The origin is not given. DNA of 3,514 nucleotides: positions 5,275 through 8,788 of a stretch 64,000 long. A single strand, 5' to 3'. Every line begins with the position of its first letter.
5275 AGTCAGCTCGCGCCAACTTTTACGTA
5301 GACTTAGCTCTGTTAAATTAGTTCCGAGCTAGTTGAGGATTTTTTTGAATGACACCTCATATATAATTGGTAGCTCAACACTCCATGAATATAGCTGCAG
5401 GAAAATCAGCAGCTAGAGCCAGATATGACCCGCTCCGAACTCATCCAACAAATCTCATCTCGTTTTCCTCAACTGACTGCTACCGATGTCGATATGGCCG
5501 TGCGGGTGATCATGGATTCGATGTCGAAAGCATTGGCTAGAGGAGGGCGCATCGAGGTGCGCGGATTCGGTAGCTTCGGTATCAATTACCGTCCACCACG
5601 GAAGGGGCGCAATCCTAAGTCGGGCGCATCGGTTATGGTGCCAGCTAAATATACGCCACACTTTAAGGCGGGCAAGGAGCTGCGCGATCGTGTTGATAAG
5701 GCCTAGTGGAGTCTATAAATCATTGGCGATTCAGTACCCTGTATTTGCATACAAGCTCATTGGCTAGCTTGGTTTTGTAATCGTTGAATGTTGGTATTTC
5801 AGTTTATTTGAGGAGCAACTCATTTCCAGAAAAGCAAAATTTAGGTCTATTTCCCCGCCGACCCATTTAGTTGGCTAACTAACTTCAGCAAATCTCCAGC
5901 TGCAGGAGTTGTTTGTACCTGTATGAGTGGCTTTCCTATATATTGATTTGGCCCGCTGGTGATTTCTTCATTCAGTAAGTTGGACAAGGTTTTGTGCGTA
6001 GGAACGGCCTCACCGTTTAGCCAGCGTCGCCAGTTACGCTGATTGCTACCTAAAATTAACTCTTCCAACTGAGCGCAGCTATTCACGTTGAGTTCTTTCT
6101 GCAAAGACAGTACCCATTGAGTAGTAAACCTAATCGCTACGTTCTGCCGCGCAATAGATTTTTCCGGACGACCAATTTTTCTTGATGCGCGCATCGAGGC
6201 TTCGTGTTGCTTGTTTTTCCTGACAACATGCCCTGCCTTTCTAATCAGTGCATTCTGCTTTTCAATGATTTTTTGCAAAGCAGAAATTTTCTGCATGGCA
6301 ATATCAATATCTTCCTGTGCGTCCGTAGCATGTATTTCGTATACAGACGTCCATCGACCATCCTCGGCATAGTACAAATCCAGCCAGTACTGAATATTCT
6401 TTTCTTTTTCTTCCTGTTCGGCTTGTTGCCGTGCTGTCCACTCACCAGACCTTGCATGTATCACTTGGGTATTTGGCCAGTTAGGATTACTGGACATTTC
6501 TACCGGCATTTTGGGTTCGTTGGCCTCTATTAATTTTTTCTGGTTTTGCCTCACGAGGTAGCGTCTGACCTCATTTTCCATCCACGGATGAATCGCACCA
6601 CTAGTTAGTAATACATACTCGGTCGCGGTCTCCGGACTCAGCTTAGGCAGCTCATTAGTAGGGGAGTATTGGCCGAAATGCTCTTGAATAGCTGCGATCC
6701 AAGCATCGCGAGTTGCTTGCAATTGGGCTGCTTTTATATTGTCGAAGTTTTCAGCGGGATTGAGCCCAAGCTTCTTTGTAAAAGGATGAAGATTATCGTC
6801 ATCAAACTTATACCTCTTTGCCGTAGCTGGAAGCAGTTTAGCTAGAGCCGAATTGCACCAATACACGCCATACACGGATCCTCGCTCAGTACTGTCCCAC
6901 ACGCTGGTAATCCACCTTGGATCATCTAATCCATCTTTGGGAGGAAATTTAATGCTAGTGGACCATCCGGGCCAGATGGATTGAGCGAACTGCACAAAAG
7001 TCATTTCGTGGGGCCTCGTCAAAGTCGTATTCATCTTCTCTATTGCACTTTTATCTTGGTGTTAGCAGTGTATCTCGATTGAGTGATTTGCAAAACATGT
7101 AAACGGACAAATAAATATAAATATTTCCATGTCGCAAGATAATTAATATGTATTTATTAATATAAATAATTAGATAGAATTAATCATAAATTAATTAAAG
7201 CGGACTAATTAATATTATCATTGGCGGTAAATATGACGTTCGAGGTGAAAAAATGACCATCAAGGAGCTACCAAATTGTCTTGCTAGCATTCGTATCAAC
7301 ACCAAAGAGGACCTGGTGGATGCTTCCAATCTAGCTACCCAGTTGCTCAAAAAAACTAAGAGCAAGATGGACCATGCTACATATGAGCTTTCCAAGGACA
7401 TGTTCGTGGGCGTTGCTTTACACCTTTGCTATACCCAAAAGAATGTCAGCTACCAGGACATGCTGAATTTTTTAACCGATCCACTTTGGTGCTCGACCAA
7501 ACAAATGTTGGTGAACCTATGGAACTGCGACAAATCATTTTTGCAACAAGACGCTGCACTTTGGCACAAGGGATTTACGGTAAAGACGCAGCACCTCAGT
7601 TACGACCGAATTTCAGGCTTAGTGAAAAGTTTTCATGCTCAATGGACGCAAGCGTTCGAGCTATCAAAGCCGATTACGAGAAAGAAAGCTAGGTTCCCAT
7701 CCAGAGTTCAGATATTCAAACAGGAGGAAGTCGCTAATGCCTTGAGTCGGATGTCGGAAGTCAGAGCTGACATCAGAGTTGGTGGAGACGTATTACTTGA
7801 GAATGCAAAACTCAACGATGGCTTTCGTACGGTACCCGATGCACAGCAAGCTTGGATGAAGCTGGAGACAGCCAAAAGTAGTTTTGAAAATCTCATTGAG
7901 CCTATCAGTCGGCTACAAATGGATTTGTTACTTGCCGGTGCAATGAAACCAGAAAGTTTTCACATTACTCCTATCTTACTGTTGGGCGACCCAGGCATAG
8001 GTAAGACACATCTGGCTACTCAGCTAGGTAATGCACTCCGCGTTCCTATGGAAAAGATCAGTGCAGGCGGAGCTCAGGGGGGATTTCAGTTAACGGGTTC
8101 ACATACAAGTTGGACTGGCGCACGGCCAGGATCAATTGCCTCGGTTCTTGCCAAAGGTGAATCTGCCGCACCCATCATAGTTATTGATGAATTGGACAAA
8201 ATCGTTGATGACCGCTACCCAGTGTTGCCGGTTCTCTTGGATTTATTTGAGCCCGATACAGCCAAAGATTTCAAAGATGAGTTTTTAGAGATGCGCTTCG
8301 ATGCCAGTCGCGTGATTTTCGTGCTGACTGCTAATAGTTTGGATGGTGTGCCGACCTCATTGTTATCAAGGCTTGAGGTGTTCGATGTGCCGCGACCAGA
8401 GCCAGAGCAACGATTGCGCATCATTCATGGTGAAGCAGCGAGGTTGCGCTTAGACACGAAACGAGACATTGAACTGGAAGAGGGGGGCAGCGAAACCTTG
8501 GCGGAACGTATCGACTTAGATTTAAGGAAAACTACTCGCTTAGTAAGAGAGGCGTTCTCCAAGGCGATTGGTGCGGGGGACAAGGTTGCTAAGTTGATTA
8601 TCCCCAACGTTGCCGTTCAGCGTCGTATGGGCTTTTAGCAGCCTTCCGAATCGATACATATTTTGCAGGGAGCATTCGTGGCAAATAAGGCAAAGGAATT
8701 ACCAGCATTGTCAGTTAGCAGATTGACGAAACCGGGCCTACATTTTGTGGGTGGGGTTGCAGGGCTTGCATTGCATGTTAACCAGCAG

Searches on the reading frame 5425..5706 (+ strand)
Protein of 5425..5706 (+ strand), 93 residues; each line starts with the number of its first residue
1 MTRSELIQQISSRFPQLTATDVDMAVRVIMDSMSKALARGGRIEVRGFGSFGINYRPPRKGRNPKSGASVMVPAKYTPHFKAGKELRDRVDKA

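Call 15: search_protein_families(library=ncbifam, proteins=[window:5425-5706:+])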
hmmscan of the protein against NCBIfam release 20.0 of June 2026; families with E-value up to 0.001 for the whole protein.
window:5425-5706:+ (93 aa): 7 families
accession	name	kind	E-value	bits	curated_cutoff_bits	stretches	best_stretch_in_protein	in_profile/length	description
NF001222.0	PRK00199.1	equivalog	3.8e-42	142.4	115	1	1-92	1-92/95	integration host factor subunit beta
TIGR00988.1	hip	equivalog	1.6e-36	124.5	119.95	1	1-92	1-92/94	integration host factor subunit beta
NF001401.0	PRK00285.1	equivalog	3.5e-16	59.2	111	1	1-92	6-96/103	integration host factor subunit alpha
NF007945.0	PRK10664.1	equivalog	7.7e-14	52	157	1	1-90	1-89/90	nucleoid-associated protein HU-beta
TIGR00987.1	himA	equivalog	1.1e-12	48.1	120.25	1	2-92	3-92/96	integration host factor subunit alpha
NF008023.0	PRK10753.1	equivalog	2.9e-12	46.8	162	1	1-90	1-89/90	nucleoid-associated protein HU-alpha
TIGR01201.1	HU_rel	subfamily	0.00029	20.7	68.6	1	1-54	31-83/170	HU family DNA-binding protein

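Call 19: find_encoding_contigs(protein=window:5425-5706:+, flank=3000, max_places=10)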
Protein window:5425-5706:+ (93 aa): 1 contig read that carries it; 1 place shown.
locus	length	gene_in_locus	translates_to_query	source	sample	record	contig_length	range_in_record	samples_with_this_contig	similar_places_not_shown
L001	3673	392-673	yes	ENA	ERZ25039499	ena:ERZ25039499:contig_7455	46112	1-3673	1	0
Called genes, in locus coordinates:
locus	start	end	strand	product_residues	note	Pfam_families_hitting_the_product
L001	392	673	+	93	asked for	PF00216:Bac_DNA_binding, PF18291:HU-HIG (weak)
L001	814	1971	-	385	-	-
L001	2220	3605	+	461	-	PF00004:AAA, PF07728:AAA_5 (weak)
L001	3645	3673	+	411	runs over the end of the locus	PF13356:Arm-DNA-bind_3, PF22022:Phage_int_M, PF00589:Phage_integrase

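Call 33: find_homologous_proteins(query=window:5425-5703:+, max_evalue=1e-20)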
Query window:5425-5703:+ (93 aa): 6723 proteins with E <= 1e-20 among 8000 candidates; the best 120 are listed.
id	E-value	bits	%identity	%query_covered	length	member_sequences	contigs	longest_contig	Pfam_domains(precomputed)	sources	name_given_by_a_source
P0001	1.0e-53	196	100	100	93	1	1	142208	PF18291.7,PF00216.27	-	-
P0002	2.2e-52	192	99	98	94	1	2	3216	PF00216.27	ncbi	-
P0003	6.0e-52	191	97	98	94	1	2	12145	PF18291.7,PF00216.27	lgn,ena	-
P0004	6.1e-52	191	98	99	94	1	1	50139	PF00216.27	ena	-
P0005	8.6e-52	190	98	98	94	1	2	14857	PF00216.27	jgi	jgi:integration host factor subunit beta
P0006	1.6e-51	189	97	99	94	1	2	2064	PF00216.27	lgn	-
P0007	1.6e-51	189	97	100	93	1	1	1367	PF00216.27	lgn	-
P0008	1.6e-51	189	97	100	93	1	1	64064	PF00216.27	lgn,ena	-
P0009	6.2e-51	187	96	100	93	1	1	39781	PF00216.27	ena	-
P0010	6.3e-51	187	97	98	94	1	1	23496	PF00216.27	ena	-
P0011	1.2e-50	187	97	98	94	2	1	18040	PF00216.27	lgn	-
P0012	1.2e-50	187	95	98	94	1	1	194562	PF00216.27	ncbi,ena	-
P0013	3.2e-50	185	97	98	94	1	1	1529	PF00216.27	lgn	-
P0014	8.4e-50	184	93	99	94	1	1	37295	PF18291.7,PF00216.27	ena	-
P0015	1.1e-49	183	95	100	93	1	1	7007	PF18291.7,PF00216.27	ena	-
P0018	4.4e-49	182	91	99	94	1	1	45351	PF00216.27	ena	-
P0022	6.4e-48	178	92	98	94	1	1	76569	PF18291.7,PF00216.27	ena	-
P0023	8.6e-48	177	89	100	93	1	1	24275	PF00216.27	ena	-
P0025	1.6e-47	177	88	98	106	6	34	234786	PF00216.27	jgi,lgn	jgi:integration host factor subunit beta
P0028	2.1e-46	173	87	98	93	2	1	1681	PF00216.27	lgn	-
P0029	8.0e-46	171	86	98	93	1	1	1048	PF00216.27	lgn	-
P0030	3.4e-44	166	85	98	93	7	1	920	PF18291.7,PF00216.27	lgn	-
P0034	3.4e-41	156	76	98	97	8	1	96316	PF18291.7,PF00216.27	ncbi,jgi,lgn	ncbi:MAG: integration host factor subunit beta [Gallionella sp.]|jgi:integration host factor subunit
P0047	2.1e-39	151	73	100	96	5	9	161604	PF00216.27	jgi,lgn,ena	-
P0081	4.2e-38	147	70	98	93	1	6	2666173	PF18291.7,PF00216.27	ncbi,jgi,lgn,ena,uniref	ncbi:integration host factor subunit beta [Candidatus Ferrigenium straubiae]|jgi:integration host fa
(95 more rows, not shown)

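Call 34: find_encoding_contigs(protein=P0014, flank=2000, max_places=3)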
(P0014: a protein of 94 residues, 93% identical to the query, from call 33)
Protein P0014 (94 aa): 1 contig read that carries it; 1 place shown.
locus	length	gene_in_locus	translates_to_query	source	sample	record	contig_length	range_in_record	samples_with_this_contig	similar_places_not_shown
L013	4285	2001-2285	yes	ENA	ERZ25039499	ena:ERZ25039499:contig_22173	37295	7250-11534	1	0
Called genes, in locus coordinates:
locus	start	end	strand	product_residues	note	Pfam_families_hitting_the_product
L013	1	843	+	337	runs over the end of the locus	PF02899:Phage_int_SAM_1, PF13102:Phage_int_SAM_5 (faint), PF00589:Phage_integrase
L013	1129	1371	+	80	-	PF10387:DUF2442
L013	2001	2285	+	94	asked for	PF00216:Bac_DNA_binding, PF18291:HU-HIG (weak)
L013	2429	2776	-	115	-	PF13560:HTH_31, PF12844:HTH_19 (weak), PF01381:HTH_3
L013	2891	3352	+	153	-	-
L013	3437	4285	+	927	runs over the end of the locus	PF00270:DEAD, PF04851:ResIII, PF18766:SWI2_SNF2, PF00271:Helicase_C (faint), PF08463:EcoEI_R_C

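Call 35: find_encoding_contigs(protein=P0018, flank=2000, max_places=3)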
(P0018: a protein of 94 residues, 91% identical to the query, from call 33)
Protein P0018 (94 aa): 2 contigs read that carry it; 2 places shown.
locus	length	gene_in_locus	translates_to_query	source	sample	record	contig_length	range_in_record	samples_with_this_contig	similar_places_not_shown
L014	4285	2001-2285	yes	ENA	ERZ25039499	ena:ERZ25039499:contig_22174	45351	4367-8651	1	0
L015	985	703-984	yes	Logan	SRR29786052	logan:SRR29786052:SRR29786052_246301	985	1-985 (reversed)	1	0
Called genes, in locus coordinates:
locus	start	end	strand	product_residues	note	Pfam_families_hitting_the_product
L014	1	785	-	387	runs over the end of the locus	PF25954:Beta-barrel_RND_2 (faint), PF25989:YknX_C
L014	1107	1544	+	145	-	PF01381:HTH_3, PF13560:HTH_31 (weak)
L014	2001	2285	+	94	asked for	PF00216:Bac_DNA_binding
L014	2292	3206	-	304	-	PF00929:RNase_T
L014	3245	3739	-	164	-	PF00565:SNase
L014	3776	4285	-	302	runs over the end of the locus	PF00850:Hist_deacetyl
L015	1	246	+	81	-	?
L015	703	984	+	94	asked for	PF00216:Bac_DNA_binding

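Call 36: find_encoding_contigs(protein=P0023, flank=2000, max_places=3)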
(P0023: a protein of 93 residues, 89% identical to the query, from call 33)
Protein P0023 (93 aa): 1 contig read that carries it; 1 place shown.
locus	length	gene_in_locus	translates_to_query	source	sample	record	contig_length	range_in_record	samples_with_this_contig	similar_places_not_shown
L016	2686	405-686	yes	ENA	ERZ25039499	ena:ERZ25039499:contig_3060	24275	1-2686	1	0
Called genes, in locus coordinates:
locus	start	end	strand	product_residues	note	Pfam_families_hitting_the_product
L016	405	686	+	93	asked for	PF00216:Bac_DNA_binding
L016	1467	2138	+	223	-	-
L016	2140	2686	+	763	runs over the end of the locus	PF07660:STN (faint), PF03958:Secretin_N, PF00263:Secretin, PF00963:Cohesin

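Call 37: find_encoding_contigs(protein=P0025, flank=2000, max_places=4)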
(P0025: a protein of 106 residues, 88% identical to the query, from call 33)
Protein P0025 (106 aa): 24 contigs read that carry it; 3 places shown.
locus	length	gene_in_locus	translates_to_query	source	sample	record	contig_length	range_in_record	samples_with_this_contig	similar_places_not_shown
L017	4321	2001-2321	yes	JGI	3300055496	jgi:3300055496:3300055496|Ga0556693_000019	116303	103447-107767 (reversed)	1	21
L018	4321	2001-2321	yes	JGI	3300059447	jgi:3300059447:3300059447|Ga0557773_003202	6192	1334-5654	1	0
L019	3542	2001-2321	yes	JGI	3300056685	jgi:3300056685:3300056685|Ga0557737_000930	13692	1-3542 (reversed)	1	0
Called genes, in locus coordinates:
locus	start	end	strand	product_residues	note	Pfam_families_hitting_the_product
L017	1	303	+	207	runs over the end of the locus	PF00665:rve, PF24764:rva_4, PF13683:rve_3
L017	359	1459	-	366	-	PF13776:DUF4172, PF02661:Fic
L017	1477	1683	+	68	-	-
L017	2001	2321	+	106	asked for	PF00216:Bac_DNA_binding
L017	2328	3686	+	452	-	PF00589:Phage_integrase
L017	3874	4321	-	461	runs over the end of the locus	PF00772:DnaB, PF13481:AAA_25, PF03796:DnaB_C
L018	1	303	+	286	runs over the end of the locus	PF13276:HTH_21, PF00665:rve, PF24764:rva_4, PF13683:rve_3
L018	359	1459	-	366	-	PF13776:DUF4172, PF02661:Fic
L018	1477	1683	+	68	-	-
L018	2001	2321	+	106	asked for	PF00216:Bac_DNA_binding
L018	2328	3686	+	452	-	PF00589:Phage_integrase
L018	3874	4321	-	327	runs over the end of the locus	?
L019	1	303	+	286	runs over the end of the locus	PF13276:HTH_21, PF00665:rve, PF24764:rva_4, PF13683:rve_3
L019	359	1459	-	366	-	PF13776:DUF4172, PF02661:Fic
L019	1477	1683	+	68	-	-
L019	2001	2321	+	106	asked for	PF00216:Bac_DNA_binding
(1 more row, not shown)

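Call 50: find_encoding_contigs(protein=P0034, flank=2500, max_places=3)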
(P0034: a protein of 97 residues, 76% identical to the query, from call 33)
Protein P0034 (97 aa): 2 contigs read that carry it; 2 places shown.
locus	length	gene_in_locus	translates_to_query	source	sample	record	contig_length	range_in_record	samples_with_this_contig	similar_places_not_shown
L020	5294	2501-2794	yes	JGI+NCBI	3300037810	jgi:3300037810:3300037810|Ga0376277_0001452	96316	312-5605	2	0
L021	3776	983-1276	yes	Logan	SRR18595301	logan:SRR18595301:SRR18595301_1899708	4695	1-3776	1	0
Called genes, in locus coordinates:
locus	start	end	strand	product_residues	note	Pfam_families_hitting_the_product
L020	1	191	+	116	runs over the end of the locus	PF10387:DUF2442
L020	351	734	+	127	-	-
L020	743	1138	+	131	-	-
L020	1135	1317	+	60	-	-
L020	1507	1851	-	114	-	-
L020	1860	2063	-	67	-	PF05534:HicB (weak), PF08681:TacA1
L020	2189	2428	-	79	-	-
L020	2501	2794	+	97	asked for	PF00216:Bac_DNA_binding, PF18291:HU-HIG (weak)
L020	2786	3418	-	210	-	-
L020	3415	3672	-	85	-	-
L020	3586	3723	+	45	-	-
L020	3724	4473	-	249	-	-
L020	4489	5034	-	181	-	-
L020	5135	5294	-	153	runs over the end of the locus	-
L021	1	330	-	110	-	?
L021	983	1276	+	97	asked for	PF00216:Bac_DNA_binding, PF18291:HU-HIG (weak)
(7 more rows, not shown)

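Call 51: find_encoding_contigs(protein=P0047, flank=2500, max_places=3)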
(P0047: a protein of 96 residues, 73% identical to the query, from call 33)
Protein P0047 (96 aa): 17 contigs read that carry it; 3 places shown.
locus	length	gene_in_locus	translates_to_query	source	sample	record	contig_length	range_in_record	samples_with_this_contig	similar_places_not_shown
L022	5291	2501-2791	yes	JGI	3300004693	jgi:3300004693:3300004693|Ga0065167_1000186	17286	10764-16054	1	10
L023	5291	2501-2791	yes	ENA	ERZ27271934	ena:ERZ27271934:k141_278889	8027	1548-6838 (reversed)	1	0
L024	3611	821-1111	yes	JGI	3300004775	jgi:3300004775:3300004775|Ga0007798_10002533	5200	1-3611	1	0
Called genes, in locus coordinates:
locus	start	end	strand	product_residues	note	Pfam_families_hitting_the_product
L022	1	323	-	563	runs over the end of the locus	PF01751:Toprim, PF01131:Topoisom_bac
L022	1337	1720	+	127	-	-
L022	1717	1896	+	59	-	-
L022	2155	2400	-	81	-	-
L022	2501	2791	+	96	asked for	PF00216:Bac_DNA_binding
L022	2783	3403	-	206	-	-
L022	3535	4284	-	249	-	-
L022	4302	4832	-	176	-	-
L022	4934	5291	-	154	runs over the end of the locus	-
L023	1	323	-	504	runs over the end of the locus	?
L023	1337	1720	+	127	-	-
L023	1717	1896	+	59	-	-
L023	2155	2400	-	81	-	-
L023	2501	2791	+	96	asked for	PF00216:Bac_DNA_binding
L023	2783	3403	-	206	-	-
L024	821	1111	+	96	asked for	PF00216:Bac_DNA_binding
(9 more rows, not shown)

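Call 52: find_encoding_contigs(protein=P0081, flank=2500, max_places=3)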
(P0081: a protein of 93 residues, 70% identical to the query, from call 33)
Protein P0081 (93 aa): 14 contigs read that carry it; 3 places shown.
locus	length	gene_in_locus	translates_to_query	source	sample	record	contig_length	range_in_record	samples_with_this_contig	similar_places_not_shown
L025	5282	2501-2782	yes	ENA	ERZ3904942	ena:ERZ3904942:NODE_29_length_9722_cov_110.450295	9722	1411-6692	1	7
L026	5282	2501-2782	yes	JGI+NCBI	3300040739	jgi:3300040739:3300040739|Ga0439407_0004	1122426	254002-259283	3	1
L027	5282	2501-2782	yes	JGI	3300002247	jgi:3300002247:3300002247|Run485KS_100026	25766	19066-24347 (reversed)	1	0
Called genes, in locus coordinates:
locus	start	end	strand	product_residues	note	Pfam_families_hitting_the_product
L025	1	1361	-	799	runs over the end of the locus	PF00082:Peptidase_S8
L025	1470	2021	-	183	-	-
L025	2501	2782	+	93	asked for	PF00216:Bac_DNA_binding, PF18291:HU-HIG (weak)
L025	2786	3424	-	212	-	-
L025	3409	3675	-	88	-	-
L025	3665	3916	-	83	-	-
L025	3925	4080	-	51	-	-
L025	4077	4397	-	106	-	-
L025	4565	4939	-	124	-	PF13560:HTH_31, PF01381:HTH_3, PF12844:HTH_19 (weak), PF13443:HTH_26 (weak)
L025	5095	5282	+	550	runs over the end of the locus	-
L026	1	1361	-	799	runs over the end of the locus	PF00082:Peptidase_S8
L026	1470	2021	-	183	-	-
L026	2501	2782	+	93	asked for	PF00216:Bac_DNA_binding, PF18291:HU-HIG (weak)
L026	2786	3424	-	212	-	-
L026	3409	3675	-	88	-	-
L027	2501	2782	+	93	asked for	PF00216:Bac_DNA_binding, PF18291:HU-HIG (weak)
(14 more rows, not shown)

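Call 82: find_encoding_contigs(protein=P0022, flank=6000, max_places=3)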
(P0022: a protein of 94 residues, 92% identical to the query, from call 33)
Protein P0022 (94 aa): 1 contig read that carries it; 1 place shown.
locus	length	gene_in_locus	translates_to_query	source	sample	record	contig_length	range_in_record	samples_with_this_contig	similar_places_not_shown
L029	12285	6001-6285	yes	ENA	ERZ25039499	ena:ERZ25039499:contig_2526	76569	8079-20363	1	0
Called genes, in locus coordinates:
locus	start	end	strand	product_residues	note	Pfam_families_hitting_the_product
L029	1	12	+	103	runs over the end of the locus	-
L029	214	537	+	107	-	PF05973:Gp49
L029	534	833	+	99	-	PF13744:HTH_37 (faint), PF13560:HTH_31, PF01381:HTH_3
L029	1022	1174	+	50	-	-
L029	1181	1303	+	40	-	-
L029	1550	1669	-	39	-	-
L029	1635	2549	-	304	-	PF00126:HTH_1, PF03466:LysR_substrate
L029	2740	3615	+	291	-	PF01435:Peptidase_M48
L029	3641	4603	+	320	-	PF03741:TerC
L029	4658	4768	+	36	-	-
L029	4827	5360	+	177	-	PF03350:UPF0114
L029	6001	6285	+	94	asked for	PF00216:Bac_DNA_binding, PF18291:HU-HIG (weak)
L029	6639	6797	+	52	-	-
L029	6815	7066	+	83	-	-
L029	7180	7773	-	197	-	-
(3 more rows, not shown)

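Call 83: find_encoding_contigs(protein=P0028, flank=1500, max_places=3)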
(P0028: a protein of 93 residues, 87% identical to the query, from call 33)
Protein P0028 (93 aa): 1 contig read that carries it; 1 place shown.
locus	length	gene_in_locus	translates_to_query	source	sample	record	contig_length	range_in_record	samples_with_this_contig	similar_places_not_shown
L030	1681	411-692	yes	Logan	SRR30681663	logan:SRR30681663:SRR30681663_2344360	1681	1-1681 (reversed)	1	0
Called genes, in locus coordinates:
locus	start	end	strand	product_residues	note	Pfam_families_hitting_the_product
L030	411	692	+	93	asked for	PF00216:Bac_DNA_binding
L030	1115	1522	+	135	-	-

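Call 85: find_encoding_contigs(protein=P0029, flank=1500, max_places=3)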
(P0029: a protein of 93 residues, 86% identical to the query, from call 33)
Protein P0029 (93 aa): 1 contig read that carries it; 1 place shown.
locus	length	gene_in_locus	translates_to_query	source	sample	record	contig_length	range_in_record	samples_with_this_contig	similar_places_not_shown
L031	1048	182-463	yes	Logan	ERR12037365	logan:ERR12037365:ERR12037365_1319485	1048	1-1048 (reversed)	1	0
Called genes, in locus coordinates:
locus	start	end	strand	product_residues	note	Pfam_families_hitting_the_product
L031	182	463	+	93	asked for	PF00216:Bac_DNA_binding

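Call 86: find_encoding_contigs(protein=P0030, flank=1500, max_places=4)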
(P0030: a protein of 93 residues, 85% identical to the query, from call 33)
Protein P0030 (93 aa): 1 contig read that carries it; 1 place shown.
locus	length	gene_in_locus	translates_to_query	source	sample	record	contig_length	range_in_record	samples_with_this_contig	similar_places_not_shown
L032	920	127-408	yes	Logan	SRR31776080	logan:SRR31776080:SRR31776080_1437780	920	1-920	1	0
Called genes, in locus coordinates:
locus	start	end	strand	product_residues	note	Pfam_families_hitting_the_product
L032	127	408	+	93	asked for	PF00216:Bac_DNA_binding, PF18291:HU-HIG (weak)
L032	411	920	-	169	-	?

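Call 98: find_related_loci(query=window:5425-5703:+, collection=viral_contigs, flank=1500)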
Query window:5425-5703:+ (93 aa) in viral_contigs; peptide patterns used: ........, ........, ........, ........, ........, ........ (x = any residue, [..] = any of these).
23 stretches matched a pattern; 1 encode a relative of the query (tblastn E <= 1e-3); 1 distinct loci.
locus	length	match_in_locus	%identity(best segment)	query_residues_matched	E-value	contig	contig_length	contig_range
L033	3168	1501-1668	32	1-51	2e-5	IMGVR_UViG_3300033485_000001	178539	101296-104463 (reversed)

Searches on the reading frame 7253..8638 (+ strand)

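Call 15: search_protein_families(library=ncbifam, proteins=[window:7253-8638:+])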
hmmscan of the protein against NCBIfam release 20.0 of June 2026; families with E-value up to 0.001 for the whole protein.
window:7253-8638:+ (461 aa): 6 families
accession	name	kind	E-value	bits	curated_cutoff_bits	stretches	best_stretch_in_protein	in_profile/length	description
TIGR00763.1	lon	equivalog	4.5e-31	108.1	608.05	1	241-391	356-507/795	endopeptidase La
NF008053.0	PRK10787.1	equivalog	9.2e-18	63.7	891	1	240-380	350-491/784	endopeptidase La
TIGR00362.1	DnaA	equivalog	0.00011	21.5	343.9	0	208-262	107-161/437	chromosomal replication initiator protein DnaA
NF038214.1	IS21_help_AAA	equivalog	0.00052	19.8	200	0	240-262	92-114/232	IS21-like element helper ATPase IstB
NF001154.0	PRK00149.3-3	equivalog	0.0006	18.9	410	1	226-262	138-174/462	chromosomal replication initiator protein DnaA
NF010453.0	PRK13880.1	subfamily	0.00083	17.7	586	0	8-90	238-319/630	conjugal transfer coupling protein TraG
